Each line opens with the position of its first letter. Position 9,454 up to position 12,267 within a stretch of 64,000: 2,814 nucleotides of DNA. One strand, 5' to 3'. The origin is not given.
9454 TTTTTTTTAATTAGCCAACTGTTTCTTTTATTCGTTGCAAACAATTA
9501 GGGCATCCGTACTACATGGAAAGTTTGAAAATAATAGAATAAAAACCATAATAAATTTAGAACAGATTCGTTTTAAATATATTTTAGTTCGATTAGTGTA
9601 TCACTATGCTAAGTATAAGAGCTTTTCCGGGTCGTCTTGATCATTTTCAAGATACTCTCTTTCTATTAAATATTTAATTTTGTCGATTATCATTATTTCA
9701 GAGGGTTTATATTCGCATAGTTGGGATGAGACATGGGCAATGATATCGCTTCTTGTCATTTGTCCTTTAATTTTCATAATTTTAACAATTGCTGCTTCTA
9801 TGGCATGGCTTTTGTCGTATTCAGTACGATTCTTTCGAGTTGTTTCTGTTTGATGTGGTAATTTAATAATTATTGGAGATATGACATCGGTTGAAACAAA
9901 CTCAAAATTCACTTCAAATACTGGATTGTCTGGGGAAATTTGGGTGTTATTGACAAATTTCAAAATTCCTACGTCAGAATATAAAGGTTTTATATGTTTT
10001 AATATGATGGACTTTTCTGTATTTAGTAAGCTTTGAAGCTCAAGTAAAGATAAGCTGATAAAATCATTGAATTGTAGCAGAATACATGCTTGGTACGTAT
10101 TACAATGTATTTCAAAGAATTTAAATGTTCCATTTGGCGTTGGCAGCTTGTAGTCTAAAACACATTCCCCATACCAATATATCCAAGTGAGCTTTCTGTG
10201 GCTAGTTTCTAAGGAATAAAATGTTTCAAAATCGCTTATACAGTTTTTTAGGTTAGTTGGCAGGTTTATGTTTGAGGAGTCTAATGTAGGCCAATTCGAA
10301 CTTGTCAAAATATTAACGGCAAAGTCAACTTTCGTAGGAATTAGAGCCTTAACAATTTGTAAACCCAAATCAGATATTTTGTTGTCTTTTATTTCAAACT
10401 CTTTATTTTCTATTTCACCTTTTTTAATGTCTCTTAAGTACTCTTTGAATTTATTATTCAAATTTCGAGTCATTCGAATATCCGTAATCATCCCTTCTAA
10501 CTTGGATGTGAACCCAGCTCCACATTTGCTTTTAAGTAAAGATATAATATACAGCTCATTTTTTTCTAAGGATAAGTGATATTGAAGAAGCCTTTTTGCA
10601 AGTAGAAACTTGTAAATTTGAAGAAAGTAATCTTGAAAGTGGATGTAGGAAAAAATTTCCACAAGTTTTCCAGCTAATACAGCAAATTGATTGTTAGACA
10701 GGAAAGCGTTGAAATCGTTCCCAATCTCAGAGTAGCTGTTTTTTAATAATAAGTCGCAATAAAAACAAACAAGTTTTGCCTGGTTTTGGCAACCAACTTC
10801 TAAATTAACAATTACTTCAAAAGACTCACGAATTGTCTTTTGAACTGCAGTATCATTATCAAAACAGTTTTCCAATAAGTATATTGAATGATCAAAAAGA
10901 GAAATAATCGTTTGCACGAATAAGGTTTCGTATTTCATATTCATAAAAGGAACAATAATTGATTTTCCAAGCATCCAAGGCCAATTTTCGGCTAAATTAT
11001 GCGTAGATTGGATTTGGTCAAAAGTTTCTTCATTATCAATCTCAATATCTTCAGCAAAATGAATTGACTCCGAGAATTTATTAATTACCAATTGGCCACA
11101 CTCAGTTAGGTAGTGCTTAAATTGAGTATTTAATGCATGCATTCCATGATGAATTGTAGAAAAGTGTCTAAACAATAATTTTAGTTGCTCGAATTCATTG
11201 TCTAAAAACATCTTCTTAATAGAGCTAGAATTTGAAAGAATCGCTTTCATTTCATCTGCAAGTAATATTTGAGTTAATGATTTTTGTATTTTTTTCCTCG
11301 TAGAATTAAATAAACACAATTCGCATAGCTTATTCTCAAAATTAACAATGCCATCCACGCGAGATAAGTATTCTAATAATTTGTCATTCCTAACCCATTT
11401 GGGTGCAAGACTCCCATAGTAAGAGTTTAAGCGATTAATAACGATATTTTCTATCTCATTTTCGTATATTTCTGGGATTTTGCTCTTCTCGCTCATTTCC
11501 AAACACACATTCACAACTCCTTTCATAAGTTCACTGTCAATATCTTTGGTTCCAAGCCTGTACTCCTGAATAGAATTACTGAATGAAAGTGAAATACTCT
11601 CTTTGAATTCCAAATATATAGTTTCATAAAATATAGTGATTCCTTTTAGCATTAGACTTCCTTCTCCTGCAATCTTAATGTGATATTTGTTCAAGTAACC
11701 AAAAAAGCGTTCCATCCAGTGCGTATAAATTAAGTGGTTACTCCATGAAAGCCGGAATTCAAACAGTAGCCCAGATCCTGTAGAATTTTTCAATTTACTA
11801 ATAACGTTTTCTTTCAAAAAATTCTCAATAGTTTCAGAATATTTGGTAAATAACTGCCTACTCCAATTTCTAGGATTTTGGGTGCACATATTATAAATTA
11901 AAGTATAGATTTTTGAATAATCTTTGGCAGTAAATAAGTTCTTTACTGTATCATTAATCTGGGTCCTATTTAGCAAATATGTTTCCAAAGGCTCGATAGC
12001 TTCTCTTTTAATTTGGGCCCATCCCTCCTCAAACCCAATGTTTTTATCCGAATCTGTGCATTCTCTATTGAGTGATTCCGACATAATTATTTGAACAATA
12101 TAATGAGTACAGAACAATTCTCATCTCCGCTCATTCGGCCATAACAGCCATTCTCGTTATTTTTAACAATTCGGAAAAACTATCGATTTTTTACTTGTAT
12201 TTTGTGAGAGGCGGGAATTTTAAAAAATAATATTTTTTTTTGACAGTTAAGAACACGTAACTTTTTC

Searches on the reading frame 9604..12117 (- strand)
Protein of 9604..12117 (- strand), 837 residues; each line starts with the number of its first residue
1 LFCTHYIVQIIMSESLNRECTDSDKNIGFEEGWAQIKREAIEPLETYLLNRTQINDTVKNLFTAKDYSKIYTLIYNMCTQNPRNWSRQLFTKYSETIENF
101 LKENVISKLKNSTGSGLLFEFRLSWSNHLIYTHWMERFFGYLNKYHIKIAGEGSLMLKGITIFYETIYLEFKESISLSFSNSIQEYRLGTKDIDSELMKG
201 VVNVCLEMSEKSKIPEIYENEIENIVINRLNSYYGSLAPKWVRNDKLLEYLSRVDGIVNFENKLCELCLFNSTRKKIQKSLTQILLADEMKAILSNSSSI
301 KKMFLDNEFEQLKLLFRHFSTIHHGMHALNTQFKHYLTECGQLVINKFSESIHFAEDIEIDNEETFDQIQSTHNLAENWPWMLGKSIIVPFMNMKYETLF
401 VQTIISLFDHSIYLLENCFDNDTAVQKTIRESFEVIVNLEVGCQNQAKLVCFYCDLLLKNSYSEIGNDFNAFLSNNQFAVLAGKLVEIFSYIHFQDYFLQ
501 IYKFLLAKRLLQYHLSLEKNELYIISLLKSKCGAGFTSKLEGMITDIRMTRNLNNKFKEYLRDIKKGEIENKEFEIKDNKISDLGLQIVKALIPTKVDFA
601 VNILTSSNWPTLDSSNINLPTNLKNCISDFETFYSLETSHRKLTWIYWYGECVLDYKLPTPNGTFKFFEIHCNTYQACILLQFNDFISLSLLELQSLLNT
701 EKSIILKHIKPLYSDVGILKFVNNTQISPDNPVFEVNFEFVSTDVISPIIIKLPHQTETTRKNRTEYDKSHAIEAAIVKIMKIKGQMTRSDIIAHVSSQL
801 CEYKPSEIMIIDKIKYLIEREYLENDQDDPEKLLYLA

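Call 81: search_protein_families(library=pfam, proteins=[window:9604-12117:-], max_evalue=0.001)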
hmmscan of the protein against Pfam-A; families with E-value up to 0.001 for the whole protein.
window:9604-12117:- (837 aa): 2 families
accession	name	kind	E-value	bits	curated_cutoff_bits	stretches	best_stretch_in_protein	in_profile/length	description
PF00888.28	Cullin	-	2.6e-119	400.2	33.2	1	54-740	8-620/620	Cullin family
PF10557.15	Cullin_Nedd8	-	3.3e-15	56.3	36.9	1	768-829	1-63/63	Cullin protein neddylation domain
